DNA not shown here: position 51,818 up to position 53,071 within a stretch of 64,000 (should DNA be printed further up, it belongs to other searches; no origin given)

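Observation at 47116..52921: BKACE-centred catabolic cluster of unknown substrate (CoA-transferase A/B, BKACE, extended-SDR dehydrogenase, panB, unknown 317-aa protein)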

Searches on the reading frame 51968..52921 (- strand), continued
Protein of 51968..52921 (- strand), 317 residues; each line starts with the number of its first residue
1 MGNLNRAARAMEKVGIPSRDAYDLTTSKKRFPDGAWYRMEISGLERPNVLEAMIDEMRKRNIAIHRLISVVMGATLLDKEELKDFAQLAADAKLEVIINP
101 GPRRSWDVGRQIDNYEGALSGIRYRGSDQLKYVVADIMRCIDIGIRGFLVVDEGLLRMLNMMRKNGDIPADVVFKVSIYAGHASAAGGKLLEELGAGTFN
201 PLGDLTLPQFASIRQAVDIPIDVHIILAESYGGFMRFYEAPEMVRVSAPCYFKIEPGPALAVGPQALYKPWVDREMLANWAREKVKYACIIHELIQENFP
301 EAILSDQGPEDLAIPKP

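Call 65: search_protein_families(library=pfam, proteins=[L072:7768-8430:+, L072:9992-11011:+, L072:11035-12114:+, L072:12144-13850:+, L072:14132-14494:+, L071:10256-12172:-, L071:12237-13088:-, L071:4490-4921:+, L036:1036-2448:+, L009:3927-5108:+], max_evalue=0.001)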
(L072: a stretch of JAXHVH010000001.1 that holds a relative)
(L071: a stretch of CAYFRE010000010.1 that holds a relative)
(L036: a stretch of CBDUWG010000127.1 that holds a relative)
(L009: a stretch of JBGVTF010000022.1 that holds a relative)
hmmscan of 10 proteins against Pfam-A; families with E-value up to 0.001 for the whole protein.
L072:7768-8430:+ (220 aa): 2 families
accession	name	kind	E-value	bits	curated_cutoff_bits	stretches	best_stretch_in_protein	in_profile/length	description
PF00881.29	Nitroreductase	-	1.4e-30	107.2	23.5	1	12-189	1-166/167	Nitroreductase family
PF14512.11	TM1586_NiRdase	-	1.2e-16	61.5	27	2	67-208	6-150/215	Putative TM nitroreductase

L072:9992-11011:+ (339 aa): 1 family
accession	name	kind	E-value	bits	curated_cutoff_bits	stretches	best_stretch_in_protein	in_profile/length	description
PF02633.19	Creatininase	-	1.2e-49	169.3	31.3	1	40-291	2-238/238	Creatinine amidohydrolase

L072:11035-12114:+ (359 aa): 1 family
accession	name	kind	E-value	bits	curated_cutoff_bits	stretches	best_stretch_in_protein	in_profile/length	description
PF02615.19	Ldh_2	-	4.7e-121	404.4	38.8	1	15-343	2-332/333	Malate/L-lactate dehydrogenase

L072:12144-13850:+ (568 aa): 2 families
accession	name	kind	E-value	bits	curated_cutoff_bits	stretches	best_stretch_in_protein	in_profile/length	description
PF01314.23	AFOR_C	-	7.4e-73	246.3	27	1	221-551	2-347/385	Aldehyde ferredoxin oxidoreductase, domains 2 & 3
PF02730.20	AFOR_N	-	7.9e-53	179.6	29.8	1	4-203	3-197/199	Aldehyde ferredoxin oxidoreductase, N-terminal domain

L072:14132-14494:+ (120 aa): 4 families
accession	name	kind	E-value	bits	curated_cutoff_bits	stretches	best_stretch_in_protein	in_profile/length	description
PF07883.17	Cupin_2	-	4.5e-15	55.6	27.2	1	43-111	5-70/70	Cupin domain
PF00190.28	Cupin_1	-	5.8e-06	26.4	22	1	36-112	33-114/151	Cupin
PF02311.25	AraC_binding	-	0.00027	21.1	21.1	1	46-114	13-78/135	AraC-like ligand binding domain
PF01050.24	MannoseP_isomer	-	0.001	19.7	23.6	0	47-108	39-98/116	Mannose-6-phosphate isomerase C-terminal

L071:10256-12172:- (638 aa): 2 families
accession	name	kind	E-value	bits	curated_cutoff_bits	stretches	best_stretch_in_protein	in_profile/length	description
PF01314.23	AFOR_C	-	1.5e-60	205.8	27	1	244-624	64-385/385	Aldehyde ferredoxin oxidoreductase, domains 2 & 3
PF02730.20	AFOR_N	-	2.8e-60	203.9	29.8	1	8-207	1-198/199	Aldehyde ferredoxin oxidoreductase, N-terminal domain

L071:12237-13088:- (283 aa): 2 families
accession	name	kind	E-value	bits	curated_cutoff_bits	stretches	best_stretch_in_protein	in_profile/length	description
PF00753.33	Lactamase_B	-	6.3e-13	49.5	22.7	1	28-212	8-196/196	Metallo-beta-lactamase superfamily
PF12706.13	Lactamase_B_2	-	4.6e-05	23.5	27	1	40-114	4-82/200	Beta-lactamase superfamily domain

L071:4490-4921:+ (143 aa): 0 families

L036:1036-2448:+ (470 aa): 1 family
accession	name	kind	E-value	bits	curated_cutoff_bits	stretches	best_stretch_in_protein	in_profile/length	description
PF00171.27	Aldedh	-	5.5e-157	523.4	23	1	9-466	1-461/461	Aldehyde dehydrogenase family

L009:3927-5108:+ (393 aa): 3 families
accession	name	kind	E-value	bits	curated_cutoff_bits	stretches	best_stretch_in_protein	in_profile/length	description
PF01740.26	STAS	-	3.1e-14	53.1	22.6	1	267-358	3-94/106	STAS domain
PF13466.11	STAS_2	-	1.6e-06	28.6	29.2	1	279-358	3-80/80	STAS domain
PF13549.11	ATP-grasp_5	-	3.7e-05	23.6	27.6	1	307-360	17-70/221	ATP-grasp domain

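Call 80: search_protein_representatives(alignment_id=A1)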
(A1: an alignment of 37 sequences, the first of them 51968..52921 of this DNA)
Query: 37 sequences, 316 profile positions. Proteins with E-value up to 0.001 (for the whole library): 972; up to 1e-10: 546; up to 1e-30: 126. The best 150 are listed.
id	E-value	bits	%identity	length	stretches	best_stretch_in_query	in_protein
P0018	5.9e-192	653.1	-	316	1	1-316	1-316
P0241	7.0e-104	363.8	-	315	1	1-314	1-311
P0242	2.9e-100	351.9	-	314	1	2-311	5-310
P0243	6.1e-98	344.2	-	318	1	11-314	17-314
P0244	1.2e-94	333.4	-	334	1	2-306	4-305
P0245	3.5e-91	322.0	-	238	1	56-226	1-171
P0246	8.5e-88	310.9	-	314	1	1-315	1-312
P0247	1.4e-87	310.2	-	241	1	137-314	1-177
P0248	2.0e-86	306.4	-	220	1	93-316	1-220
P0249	2.0e-85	303.2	-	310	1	3-315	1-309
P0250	7.2e-85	301.3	-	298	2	6-254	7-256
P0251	1.3e-71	257.7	-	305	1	4-314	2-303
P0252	3.5e-70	253.1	-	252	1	4-249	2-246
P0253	1.3e-66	241.3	-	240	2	68-254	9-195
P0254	7.1e-66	238.9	-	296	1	3-314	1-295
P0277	2.8e-53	197.6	-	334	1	7-254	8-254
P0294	1.3e-44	169.1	-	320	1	12-307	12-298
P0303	2.0e-41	158.6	-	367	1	49-253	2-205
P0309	7.3e-40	153.5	-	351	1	26-311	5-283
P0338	3.2e-35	138.2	-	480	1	89-254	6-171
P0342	1.1e-34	136.4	-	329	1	29-314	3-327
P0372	5.0e-30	121.1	-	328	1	8-254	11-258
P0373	6.3e-30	120.8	-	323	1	21-270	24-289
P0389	1.3e-28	116.5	-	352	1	9-127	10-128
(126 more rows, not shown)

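Call 81: search_protein_families(library=pfam, proteins=[P0338, P0303, P0309, P0389, P0342, P0373, P0372, P0294, P0244, P0277], max_evalue=0.01)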
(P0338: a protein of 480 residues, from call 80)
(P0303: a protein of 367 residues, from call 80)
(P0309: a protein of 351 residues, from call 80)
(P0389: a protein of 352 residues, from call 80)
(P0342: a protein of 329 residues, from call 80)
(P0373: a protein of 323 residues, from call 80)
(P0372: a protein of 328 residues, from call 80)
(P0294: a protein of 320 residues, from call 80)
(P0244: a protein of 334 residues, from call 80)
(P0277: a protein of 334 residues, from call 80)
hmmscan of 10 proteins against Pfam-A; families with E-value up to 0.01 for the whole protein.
P0338 (480 aa): 1 family
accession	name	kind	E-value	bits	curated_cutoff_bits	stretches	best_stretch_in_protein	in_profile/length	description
PF01136.24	Peptidase_U32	-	5.2e-08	32.9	22.4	1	51-144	6-93/233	Peptidase family U32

P0303 (367 aa): 0 families

P0309 (351 aa): 0 families

P0389 (352 aa): 2 families
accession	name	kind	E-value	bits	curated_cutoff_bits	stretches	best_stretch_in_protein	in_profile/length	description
PF07687.19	M20_dimer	-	2.5e-17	63.2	21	1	135-241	3-100/107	Peptidase dimerisation domain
PF01546.33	Peptidase_M20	-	5.6e-09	36.6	24.6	1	226-346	112-205/206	Peptidase family M20/M25/M40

P0342 (329 aa): 0 families

P0373 (323 aa): 0 families

P0372 (328 aa): 0 families

P0294 (320 aa): 0 families

P0244 (334 aa): 1 family
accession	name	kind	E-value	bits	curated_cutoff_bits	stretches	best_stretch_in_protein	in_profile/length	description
PF18777.7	CRM1_repeat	-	0.0051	16.8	29.5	0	36-52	6-22/37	Chromosome region maintenance or exportin repeat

P0277 (334 aa): 1 family
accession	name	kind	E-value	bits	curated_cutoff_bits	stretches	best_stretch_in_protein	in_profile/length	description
PF01136.24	Peptidase_U32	-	0.0013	18.5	22.4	1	163-220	29-86/233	Peptidase family U32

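Call 82: search_protein_families(library=pfam, proteins=[L002:8645-9934:+], max_evalue=0.0001)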
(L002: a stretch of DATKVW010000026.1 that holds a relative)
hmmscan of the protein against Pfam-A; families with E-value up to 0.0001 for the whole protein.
L002:8645-9934:+ (429 aa): 3 families
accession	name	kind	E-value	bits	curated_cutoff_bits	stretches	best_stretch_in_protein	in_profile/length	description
PF00108.29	Thiolase_N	-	6.4e-90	301.5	26.4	2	78-299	40-259/260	Thiolase, N-terminal domain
PF02803.24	Thiolase_C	-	5.1e-46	155.8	27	1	309-429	3-123/123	Thiolase, C-terminal domain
PF00109.32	ketoacyl-synt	-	4.7e-08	33.4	20.8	1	99-156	152-207/252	Beta-ketoacyl synthase, N-terminal domain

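Call 91: fold_search(model_id=the predicted structure, library=pdb)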
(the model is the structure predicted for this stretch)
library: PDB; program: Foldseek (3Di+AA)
matches with E <= 10: 1780; with E <= 0.001: 564
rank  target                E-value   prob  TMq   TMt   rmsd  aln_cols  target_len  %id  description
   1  7ncc_A                4.2e-08  1.00  0.46  0.51   7.4       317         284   10  Crystal structure of fructose-bisphosphate aldolase FBAP from Bacillus methanolicus (released 2021-02-17)
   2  1gvf_A                1.3e-07  1.00  0.48  0.55   7.0       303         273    9  Structure of tagatose-1,6-bisphosphate aldolase (released 2002-06-18)
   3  1gvf_B                3.1e-07  1.00  0.48  0.54   7.1       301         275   12  Structure of tagatose-1,6-bisphosphate aldolase (released 2002-06-18)
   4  5ud1_A                3.7e-07  1.00  0.49  0.54   6.6       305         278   10  Class II fructose-1,6-bisphosphate aldolase H180Q variant of Helicobacter pylori (released 2018-04-11)
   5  5uck_A                3.9e-07  1.00  0.50  0.54   6.5       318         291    8  Class II fructose-1,6-bisphosphate aldolase of Helicobacter pylori with cleavage products (released 2018-04-11)
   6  3n9s_B                3.9e-07  1.00  0.48  0.51   6.9       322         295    9  Class II fructose-1,6-bisphosphate aldolase from helicobacter pylori in complex with N-(4-hydroxybutyl)- glycolohydrox (released 2010-11-17)
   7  3c56_A                5.3e-07  1.00  0.48  0.51   6.7       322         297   10  Class II fructose-1,6-bisphosphate aldolase from helicobacter pylori in complex with N-(3-Hydroxypropyl)-glycolohydrox (released 2008-08-26)
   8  5d88                  5.6e-07  1.00  0.42  0.53  11.0       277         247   16  The Structure of the U32 Peptidase Mk0906 (released 2015-12-02)
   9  3ez4_F                5.6e-07  1.00  0.42  0.51   7.5       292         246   11  Crystal structure of 3-methyl-2-oxobutanoate hydroxymethyltransferase from Burkholderia pseudomallei (released 2008-11-04)
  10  9hhy_I                6.0e-07  1.00  0.43  0.46  11.9       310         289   14  Crystal Structure of the Coxiella burnetii 2-methylisocitrate lyase Bound to Inhibitor Isocitric Acid (released 2025-08-13)
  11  1mum_A                6.7e-07  1.00  0.41  0.44  10.3       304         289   14  Structure of the 2-Methylisocitrate Lyase (PrpB) from Escherichia coli (released 2003-04-29)
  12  1o66_D                7.2e-07  1.00  0.39  0.47   8.5       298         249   13  Crystal structure of 3-methyl-2-oxobutanoate hydroxymethyltransferase (released 2003-11-11)
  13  1ujq_C                7.6e-07  1.00  0.43  0.48  10.1       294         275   12  Crystal structure of 2-methylisocitrate lyase (PrpB) from Salmonella enterica serovar typhimurium (released 2003-09-02)
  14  3n9s_A                8.6e-07  1.00  0.48  0.50   7.4       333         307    8  Class II fructose-1,6-bisphosphate aldolase from helicobacter pylori in complex with N-(4-hydroxybutyl)- glycolohydrox (released 2010-11-17)
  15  1oqf_A                8.6e-07  1.00  0.42  0.45  10.2       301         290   13  Crystal structure of the 2-methylisocitrate lyase (released 2004-04-27)
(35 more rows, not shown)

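Call 93: search_protein_families(library=pfam, proteins=[L048:3893-4819:+, L048:3054-3857:+, L053:5636-6601:+, L053:6614-9019:+, L079:11571-12743:+, L079:6209-7441:+, L063:9732-11339:+, L063:10903-12342:+, L048:4931-6274:+, L040:10075-11514:+], max_evalue=0.0001)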
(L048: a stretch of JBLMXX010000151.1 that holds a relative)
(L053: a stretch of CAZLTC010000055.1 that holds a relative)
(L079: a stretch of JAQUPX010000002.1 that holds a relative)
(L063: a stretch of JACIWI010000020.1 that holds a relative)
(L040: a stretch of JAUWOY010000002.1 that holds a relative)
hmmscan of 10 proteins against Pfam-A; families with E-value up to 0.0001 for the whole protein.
L048:3893-4819:+ (308 aa): 1 family
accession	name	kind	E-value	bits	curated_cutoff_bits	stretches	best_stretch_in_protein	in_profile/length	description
PF00809.28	Pterin_bind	-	1.1e-18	68.2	25.5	1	25-232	21-242/244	Pterin binding enzyme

L048:3054-3857:+ (267 aa): 2 families
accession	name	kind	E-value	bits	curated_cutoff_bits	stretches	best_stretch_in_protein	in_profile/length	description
PF00583.31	Acetyltransf_1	-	2.6e-06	28.1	20.7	1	49-119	21-85/116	Acetyltransferase (GNAT) family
PF13508.13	Acetyltransf_7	-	1.9e-05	25.4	27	1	63-147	5-83/84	Acetyltransferase (GNAT) domain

L053:5636-6601:+ (321 aa): 1 family
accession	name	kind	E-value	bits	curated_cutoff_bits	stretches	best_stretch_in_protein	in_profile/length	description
PF02219.23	MTHFR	-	4.8e-32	111.9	24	1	21-311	2-287/287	Methylenetetrahydrofolate reductase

L053:6614-9019:+ (801 aa): 4 families
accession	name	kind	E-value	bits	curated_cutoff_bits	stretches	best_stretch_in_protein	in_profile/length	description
PF02574.22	S-methyl_trans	-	9.1e-75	252.6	22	1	15-286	1-283/283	Homocysteine S-methyltransferase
PF02310.24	B12-binding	-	3.9e-29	101.4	32.1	1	682-792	2-120/121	B12 binding domain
PF00809.28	Pterin_bind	-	7.7e-24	85.1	25.5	1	322-543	2-243/244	Pterin binding enzyme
PF02607.22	B12-binding_2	-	3.7e-17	62.7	23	1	597-668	4-74/74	B12 binding domain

L079:11571-12743:+ (390 aa): 3 families
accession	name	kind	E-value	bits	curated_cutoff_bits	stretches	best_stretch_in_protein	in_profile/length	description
PF01053.26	Cys_Met_Meta_PP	-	5.5e-148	493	27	1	4-385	1-380/381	Cys/Met metabolism PLP-dependent enzyme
PF00155.27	Aminotran_1_2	-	5.8e-10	39.3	19.7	1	78-233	70-247/361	Aminotransferase class I and II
PF00266.25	Aminotran_5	-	5.9e-07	29.2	21.5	1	131-228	127-222/371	Aminotransferase class-V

L079:6209-7441:+ (410 aa): 1 family
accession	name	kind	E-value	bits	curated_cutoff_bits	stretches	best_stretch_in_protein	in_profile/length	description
PF00155.27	Aminotran_1_2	-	1.6e-43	149.7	19.7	1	74-398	37-357/361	Aminotransferase class I and II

L063:9732-11339:+ (535 aa): 2 families
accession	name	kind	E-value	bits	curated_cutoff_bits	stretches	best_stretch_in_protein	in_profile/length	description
PF00120.29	Gln-synt_C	-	8.9e-95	318.1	24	1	177-533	3-344/344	Glutamine synthetase, catalytic domain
PF03951.24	Gln-synt_N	-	1e-16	60.7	33.4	1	89-167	1-80/82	Glutamine synthetase, beta-Grasp domain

L063:10903-12342:+ (479 aa): 1 family
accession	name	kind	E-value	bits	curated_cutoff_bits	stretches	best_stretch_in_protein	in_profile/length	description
PF03576.19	Peptidase_S58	-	9.2e-98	327.9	23.9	1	167-472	2-306/307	Peptidase family S58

L048:4931-6274:+ (447 aa): 2 families
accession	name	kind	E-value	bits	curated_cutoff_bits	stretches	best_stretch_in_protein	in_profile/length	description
PF00390.24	malic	-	6.2e-28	98.3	23.1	1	29-159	4-182/182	Malic enzyme, N-terminal domain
PF03949.21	Malic_M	-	1.8e-24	86.9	23.5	1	172-399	2-253/258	Malic enzyme, NAD binding domain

L040:10075-11514:+ (479 aa): 2 families
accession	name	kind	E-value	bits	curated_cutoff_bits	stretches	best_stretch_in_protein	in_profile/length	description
PF00701.28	DHDPS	-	1.1e-75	254.5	22.1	1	15-283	4-275/289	Dihydrodipicolinate synthetase family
PF08714.17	Fae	-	9.7e-34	117.1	27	1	340-476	2-138/159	Formaldehyde-activating enzyme (Fae)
